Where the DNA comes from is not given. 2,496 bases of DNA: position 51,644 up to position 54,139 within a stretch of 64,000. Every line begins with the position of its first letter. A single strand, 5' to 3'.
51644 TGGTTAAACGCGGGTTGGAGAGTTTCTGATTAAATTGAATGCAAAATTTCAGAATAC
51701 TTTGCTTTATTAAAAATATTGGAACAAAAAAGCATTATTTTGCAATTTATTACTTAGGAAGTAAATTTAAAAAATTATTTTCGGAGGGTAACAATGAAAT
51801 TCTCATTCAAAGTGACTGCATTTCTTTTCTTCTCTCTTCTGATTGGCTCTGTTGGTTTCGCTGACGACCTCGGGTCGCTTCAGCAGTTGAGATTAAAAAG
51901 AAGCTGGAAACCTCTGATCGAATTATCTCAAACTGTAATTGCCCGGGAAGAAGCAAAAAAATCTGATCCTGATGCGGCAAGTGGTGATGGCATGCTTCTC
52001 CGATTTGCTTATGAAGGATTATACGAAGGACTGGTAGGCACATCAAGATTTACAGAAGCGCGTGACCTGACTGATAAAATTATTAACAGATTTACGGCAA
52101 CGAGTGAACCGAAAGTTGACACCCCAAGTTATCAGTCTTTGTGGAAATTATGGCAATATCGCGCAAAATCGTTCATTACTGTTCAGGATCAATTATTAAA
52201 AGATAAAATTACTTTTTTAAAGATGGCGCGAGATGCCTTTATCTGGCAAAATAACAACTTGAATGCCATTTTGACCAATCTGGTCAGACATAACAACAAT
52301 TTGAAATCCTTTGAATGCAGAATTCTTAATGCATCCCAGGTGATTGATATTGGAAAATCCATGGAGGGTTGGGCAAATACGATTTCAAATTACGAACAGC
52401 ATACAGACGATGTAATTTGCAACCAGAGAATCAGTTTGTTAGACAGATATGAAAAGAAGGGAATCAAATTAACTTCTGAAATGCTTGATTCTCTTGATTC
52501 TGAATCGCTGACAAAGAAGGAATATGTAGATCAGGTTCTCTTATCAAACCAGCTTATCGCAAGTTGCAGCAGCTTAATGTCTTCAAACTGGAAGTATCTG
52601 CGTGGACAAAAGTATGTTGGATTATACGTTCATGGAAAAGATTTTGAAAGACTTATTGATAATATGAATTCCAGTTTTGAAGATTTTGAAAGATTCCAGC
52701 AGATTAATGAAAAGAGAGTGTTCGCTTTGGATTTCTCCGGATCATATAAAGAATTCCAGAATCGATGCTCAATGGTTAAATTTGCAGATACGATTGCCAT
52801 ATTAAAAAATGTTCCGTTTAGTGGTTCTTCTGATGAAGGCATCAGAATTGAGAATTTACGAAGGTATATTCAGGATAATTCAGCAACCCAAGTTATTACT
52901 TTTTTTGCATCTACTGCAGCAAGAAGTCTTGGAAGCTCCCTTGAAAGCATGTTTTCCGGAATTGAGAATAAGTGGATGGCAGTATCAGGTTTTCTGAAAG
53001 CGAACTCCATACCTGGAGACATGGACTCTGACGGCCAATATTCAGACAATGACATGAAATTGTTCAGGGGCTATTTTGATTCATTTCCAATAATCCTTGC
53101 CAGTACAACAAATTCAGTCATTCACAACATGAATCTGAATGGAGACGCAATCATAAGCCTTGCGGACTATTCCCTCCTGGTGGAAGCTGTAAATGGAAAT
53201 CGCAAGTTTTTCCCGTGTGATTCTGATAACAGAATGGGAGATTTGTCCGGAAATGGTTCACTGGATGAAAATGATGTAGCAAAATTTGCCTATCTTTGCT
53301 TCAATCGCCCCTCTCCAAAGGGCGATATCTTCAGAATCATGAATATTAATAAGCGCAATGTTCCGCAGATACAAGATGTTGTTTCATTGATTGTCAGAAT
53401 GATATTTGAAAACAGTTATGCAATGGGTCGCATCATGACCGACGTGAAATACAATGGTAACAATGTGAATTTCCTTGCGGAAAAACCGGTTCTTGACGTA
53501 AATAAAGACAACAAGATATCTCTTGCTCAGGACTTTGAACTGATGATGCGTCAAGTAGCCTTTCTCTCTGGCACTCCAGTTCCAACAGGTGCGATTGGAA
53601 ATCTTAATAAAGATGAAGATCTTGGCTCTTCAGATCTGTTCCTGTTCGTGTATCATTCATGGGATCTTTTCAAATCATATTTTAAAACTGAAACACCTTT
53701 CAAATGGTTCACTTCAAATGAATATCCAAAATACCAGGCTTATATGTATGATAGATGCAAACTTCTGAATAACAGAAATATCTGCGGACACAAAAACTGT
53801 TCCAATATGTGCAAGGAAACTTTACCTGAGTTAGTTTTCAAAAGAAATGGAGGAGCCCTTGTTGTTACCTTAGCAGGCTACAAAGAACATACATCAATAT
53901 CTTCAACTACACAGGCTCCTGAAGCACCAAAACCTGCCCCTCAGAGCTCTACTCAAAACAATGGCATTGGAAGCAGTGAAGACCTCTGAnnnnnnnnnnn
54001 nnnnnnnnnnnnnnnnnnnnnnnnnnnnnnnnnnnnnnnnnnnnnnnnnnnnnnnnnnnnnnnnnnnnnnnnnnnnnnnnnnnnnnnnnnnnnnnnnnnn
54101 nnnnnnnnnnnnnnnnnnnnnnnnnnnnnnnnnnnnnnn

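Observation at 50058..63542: ECF sigma / anti-sigma pair with an apparent local regulon of secreted proteins sharing a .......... promoter motif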

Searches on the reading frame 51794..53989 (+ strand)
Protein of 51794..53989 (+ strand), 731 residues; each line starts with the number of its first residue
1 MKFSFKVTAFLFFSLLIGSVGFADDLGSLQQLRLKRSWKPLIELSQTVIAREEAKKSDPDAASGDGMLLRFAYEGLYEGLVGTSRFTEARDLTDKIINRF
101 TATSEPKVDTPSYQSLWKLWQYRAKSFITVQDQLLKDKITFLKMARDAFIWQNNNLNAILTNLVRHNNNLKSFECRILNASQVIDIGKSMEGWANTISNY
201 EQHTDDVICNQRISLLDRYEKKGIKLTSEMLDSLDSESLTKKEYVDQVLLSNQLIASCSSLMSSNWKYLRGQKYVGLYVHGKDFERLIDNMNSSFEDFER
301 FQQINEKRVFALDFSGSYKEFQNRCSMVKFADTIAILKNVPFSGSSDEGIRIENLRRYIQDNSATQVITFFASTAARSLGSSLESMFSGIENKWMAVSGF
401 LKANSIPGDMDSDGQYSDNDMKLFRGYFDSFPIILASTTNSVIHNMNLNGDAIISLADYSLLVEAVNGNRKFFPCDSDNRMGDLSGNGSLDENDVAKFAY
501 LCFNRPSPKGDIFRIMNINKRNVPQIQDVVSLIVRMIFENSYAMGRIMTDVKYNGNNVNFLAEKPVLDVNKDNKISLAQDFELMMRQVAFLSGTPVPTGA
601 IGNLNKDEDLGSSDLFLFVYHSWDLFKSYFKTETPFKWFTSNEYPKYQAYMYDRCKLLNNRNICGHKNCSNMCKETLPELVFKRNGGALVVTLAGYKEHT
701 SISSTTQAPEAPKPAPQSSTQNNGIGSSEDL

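Call 8: search_protein_families(library=pfam, proteins=[window:51794-53989:+], max_evalue=0.01)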
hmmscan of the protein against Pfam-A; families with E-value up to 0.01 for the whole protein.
window:51794-53989:+ (731 aa): 0 families

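Call 20: search_protein_families(library=ncbifam, proteins=[window:51794-53989:+], max_evalue=0.1)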
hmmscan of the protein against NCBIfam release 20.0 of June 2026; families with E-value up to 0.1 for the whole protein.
window:51794-53989:+ (731 aa): 1 family
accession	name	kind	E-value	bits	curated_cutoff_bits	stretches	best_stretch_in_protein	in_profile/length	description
NF004071.0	PRK05580.2-3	equivalog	0.03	12.2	1105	1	416-447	340-371/735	primosomal protein N'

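Call 38: find_homologous_proteins(query=window:51794-53989:+, max_evalue=0.001)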
Query window:51794-53989:+ (731 aa): 1 proteins with E <= 0.001 among 8000 candidates.
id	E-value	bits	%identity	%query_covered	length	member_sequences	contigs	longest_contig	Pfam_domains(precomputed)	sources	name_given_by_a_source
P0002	0.0e+0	1660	100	100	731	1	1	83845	-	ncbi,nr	ncbi:MAG: hypothetical protein HQM10_25085 [Candidatus Riflebacteria bacterium]|nr:hypothetical prot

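Call 54: search_protein_families(library=pfam, proteins=[window:51794-53989:+], max_evalue=5)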
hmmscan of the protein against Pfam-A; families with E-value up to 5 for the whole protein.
window:51794-53989:+ (731 aa): 1 family
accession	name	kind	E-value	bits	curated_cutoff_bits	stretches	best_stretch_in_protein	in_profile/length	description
PF00404.24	Dockerin_1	-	0.01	16.4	22.9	1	448-496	4-50/57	Dockerin type I domain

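Call 63: search_protein_representatives(protein=window:51794-53989:+)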
Query: 731 residues. Proteins with E-value up to 0.001 (for the whole library): 21; up to 1e-10: 4; up to 1e-30: 1. The best 21 are listed.
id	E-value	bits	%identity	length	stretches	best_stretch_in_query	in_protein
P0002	0.0e+00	1660.1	100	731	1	1-731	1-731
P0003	4.0e-14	68.3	28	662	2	385-536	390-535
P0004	2.1e-12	62.5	31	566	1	388-535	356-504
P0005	7.6e-11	57.4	33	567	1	407-532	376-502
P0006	3.2e-10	55.4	35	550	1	395-535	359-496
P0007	1.7e-08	49.6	35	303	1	398-533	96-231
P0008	1.8e-08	49.5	29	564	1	407-535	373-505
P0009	5.1e-08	48.1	31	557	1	404-537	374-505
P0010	1.3e-07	46.8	35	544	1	401-500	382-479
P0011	1.7e-07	46.3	27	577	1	398-535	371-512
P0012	2.2e-07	46.0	34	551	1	406-536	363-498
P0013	8.7e-07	44.0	26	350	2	400-536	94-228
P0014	1.8e-06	42.9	32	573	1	400-533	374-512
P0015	2.4e-06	42.6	33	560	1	407-513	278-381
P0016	5.3e-06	41.4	28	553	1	402-533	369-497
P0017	7.3e-06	41.0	34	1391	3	442-496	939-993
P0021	5.3e-04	34.8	25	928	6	390-587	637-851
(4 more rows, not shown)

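Call 64: search_protein_families(library=pfam, proteins=[P0003, P0004, P0005, P0006, P0007, P0008, P0009, P0010, P0017, P0021], max_evalue=0.001)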
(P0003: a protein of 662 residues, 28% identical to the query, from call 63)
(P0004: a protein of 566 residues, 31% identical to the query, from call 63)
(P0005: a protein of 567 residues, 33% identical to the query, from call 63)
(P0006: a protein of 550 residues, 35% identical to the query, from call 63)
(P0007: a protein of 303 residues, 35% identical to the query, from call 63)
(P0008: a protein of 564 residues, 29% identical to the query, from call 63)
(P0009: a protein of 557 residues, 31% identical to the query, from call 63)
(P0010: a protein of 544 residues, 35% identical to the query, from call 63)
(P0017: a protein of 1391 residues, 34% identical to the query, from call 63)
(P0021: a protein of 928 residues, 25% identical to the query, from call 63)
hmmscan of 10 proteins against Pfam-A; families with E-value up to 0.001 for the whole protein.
P0003 (662 aa): 5 families
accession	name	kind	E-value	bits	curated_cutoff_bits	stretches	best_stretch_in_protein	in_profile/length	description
PF00404.24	Dockerin_1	-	1.7e-29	102.2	22.9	3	481-534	2-55/57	Dockerin type I domain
PF13499.12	EF-hand_7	-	5.8e-12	46.2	30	1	410-460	12-64/67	EF-hand domain pair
PF00036.39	EF-hand_1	-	7.6e-09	34.9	25.4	0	583-600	7-24/29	EF hand domain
PF13405.12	EF-hand_6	-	4.6e-08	32.6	25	0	549-567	8-26/30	EF-hand domain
PF13202.12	EF-hand_5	-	4.3e-06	26.4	25.9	0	410-422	9-21/25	EF hand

P0004 (566 aa): 7 families
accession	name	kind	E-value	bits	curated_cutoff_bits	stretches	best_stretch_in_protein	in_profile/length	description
PF00404.24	Dockerin_1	-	9.2e-15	55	22.9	2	450-503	1-54/57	Dockerin type I domain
PF00036.39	EF-hand_1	-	6.5e-09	35.2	25.4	0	483-504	7-28/29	EF hand domain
PF13202.12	EF-hand_5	-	6.9e-09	35.2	25.9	0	484-500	7-23/25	EF hand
PF13517.12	FG-GAP_3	-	7.9e-08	33.2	26.9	0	372-386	44-58/61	FG-GAP-like repeat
PF13405.12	EF-hand_6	-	3.6e-07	29.8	25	0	483-503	8-27/30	EF-hand domain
PF13499.12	EF-hand_7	-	3.6e-06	27.7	30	0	452-502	12-66/67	EF-hand domain pair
PF13833.12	EF-hand_8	-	9.8e-06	25.7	28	0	413-427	32-46/54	EF-hand domain pair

P0005 (567 aa): 7 families
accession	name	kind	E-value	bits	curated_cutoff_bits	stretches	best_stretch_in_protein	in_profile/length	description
PF00404.24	Dockerin_1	-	7.1e-22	77.8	22.9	2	450-506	1-56/57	Dockerin type I domain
PF13499.12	EF-hand_7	-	1.6e-11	44.8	30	2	370-429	5-63/67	EF-hand domain pair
PF00036.39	EF-hand_1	-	4.4e-11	41.9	25.4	0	484-505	7-28/29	EF hand domain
PF13202.12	EF-hand_5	-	3.8e-10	39.2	25.9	0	371-391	3-22/25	EF hand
PF13833.12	EF-hand_8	-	4.5e-09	36.4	28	0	410-432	29-51/54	EF-hand domain pair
PF13405.12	EF-hand_6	-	3.3e-08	33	25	0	478-507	2-30/30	EF-hand domain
PF13517.12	FG-GAP_3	-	1.2e-05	26.2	26.9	0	372-386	44-58/61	FG-GAP-like repeat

P0006 (550 aa): 7 families
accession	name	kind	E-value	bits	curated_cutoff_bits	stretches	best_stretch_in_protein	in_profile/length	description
PF00404.24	Dockerin_1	-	1.5e-24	86.4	22.9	2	372-428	1-57/57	Dockerin type I domain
PF00036.39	EF-hand_1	-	3.6e-11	42.2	25.4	0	475-496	7-28/29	EF hand domain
PF13405.12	EF-hand_6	-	5.6e-09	35.4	25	0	472-496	5-28/30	EF-hand domain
PF13202.12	EF-hand_5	-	1.7e-08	34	25.9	0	476-493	7-24/25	EF hand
PF13499.12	EF-hand_7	-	2.1e-08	34.8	30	0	444-494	12-66/67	EF-hand domain pair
PF13517.12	FG-GAP_3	-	1.3e-07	32.5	26.9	0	357-382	33-58/61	FG-GAP-like repeat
PF13833.12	EF-hand_8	-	0.00089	19.4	28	0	405-419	32-46/54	EF-hand domain pair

P0007 (303 aa): 8 families
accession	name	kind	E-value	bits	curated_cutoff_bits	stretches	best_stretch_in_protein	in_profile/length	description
PF00404.24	Dockerin_1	-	2e-22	79.6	22.9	2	106-163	1-55/57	Dockerin type I domain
PF13499.12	EF-hand_7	-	4.1e-12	46.7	30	1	181-226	12-61/67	EF-hand domain pair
PF00036.39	EF-hand_1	-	2.6e-08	33.3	25.4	0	108-125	10-27/29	EF hand domain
PF13202.12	EF-hand_5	-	2.9e-08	33.2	25.9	0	108-123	9-24/25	EF hand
PF13405.12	EF-hand_6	-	6.8e-07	28.9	25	0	108-126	10-28/30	EF-hand domain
PF13517.12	FG-GAP_3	-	1.4e-06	29.2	26.9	0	102-116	44-58/61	FG-GAP-like repeat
PF13833.12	EF-hand_8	-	7.3e-06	26.1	28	0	106-124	33-51/54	EF-hand domain pair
PF15070.11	GOLGA2L5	-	0.00018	21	29.2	1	2-81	53-132/520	Putative golgin subfamily A member 2-like protein 5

P0008 (564 aa): 7 families
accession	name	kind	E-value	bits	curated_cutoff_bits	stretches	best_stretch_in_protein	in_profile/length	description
PF00404.24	Dockerin_1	-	6.5e-17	61.9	22.9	2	374-435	2-55/57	Dockerin type I domain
PF00036.39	EF-hand_1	-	2.3e-08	33.5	25.4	0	485-505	8-28/29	EF hand domain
PF13202.12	EF-hand_5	-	6e-08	32.2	25.9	0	485-499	7-21/25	EF hand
PF13499.12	EF-hand_7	-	7e-07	30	30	0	368-429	5-62/67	EF-hand domain pair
PF13833.12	EF-hand_8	-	9.3e-06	25.7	28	0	484-505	32-53/54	EF-hand domain pair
PF13405.12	EF-hand_6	-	1.7e-05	24.6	25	0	485-504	8-27/30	EF-hand domain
PF13517.12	FG-GAP_3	-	0.00037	21.5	26.9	0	485-496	48-59/61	FG-GAP-like repeat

P0009 (557 aa): 6 families
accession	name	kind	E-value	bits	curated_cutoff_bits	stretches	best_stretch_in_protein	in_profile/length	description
PF00404.24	Dockerin_1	-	2.4e-18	66.5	22.9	2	378-432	2-54/57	Dockerin type I domain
PF00036.39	EF-hand_1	-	6.9e-08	32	25.4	0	482-503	7-28/29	EF hand domain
PF13499.12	EF-hand_7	-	1.6e-06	28.8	30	0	451-501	12-66/67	EF-hand domain pair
PF13202.12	EF-hand_5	-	2.2e-06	27.3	25.9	0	379-391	9-21/25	EF hand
PF13405.12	EF-hand_6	-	8e-05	22.5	25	0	379-397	10-28/30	EF-hand domain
PF13833.12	EF-hand_8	-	0.0001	22.4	28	0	455-499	2-49/54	EF-hand domain pair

P0010 (544 aa): 5 families
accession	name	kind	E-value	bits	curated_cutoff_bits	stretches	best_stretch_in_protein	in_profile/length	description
PF00404.24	Dockerin_1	-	4.1e-22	78.6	22.9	3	388-446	1-57/57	Dockerin type I domain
PF00036.39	EF-hand_1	-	8.9e-12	44.1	25.4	0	462-477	10-25/29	EF hand domain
PF13202.12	EF-hand_5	-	1.7e-10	40.3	25.9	0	527-544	8-25/25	EF hand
PF13405.12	EF-hand_6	-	2e-09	36.8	25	0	526-544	8-26/30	EF-hand domain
PF13499.12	EF-hand_7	-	6.2e-07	30.1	30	0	462-543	12-65/67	EF-hand domain pair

P0017 (1391 aa): 12 families
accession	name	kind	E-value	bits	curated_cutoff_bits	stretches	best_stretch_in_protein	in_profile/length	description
PF13290.12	CHB_HEX_C_1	-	8.6e-90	295.1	22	4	1249-1315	1-67/67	Chitobiase/beta-hexosaminidase C-terminal domain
PF13287.12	Fn3_assoc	-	9.4e-65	215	23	4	1260-1318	1-59/59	Fn3 associated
PF00404.24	Dockerin_1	-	5.1e-28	97.5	22.9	3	943-999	2-56/57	Dockerin type I domain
PF01344.31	Kelch_1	-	1e-20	73.3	20.1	1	728-770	2-43/46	Kelch motif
PF25210.1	Kelch_FKB95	-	9.2e-20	71.8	70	2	679-769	36-123/268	FKB95, Kelch-repeats domain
PF13964.12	Kelch_6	-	1.6e-12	47.3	25.3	0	731-771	5-45/50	Kelch motif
PF07646.21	Kelch_2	-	4.8e-12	45.6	21.3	0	733-768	7-43/48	Kelch motif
PF24681.1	Kelch_KLHDC2_KLHL20_DRC7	-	1.7e-11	44.3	50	1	682-836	59-221/221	KLHDC2/KLHL20/DRC7 Kelch-repeats domain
PF24996.1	NANM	-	5.9e-11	42.2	45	0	727-793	53-124/350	N-acetylneuraminate epimerase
PF24981.1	Beta-prop_ATRN-LZTR1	-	6.1e-09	36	50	1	683-769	157-251/289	Attractin/LZTR1 beta-propeller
PF03174.19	CHB_HEX_C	-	2.4e-08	34.2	23.6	0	1258-1304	24-68/76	Chitobiase/beta-hexosaminidase C-terminal domain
PF13415.12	Kelch_3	-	0.00032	21.3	22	0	737-772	1-36/48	Galactose oxidase, central domain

P0021 (928 aa): 7 families
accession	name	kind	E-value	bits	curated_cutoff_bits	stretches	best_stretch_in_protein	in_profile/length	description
PF00404.24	Dockerin_1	-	5.9e-78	257.4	22.9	12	654-706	1-54/57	Dockerin type I domain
PF13499.12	EF-hand_7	-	2.6e-34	117.8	30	2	157-208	12-66/67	EF-hand domain pair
PF00036.39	EF-hand_1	-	1.6e-29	99.7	25.4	0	190-209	8-27/29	EF hand domain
PF13405.12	EF-hand_6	-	1.5e-22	77.5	25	0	610-629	8-27/30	EF-hand domain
PF13202.12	EF-hand_5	-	7.3e-19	66.7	25.9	0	827-842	4-19/25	EF hand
PF13517.12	FG-GAP_3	-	2.2e-12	47.8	26.9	0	696-745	13-58/61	FG-GAP-like repeat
PF10591.15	SPARC_Ca_bdg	-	0.00086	20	22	0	794-843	60-109/113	Secreted protein acidic and rich in cysteine Ca binding region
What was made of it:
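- On Dockerin type I module (731-aa target): All 10 of those that were scanned carry strong Dockerin_1 domains; in P0003, P0004 and P0005 these lie inside the stretch that aligns with the query (calls 63, 64).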
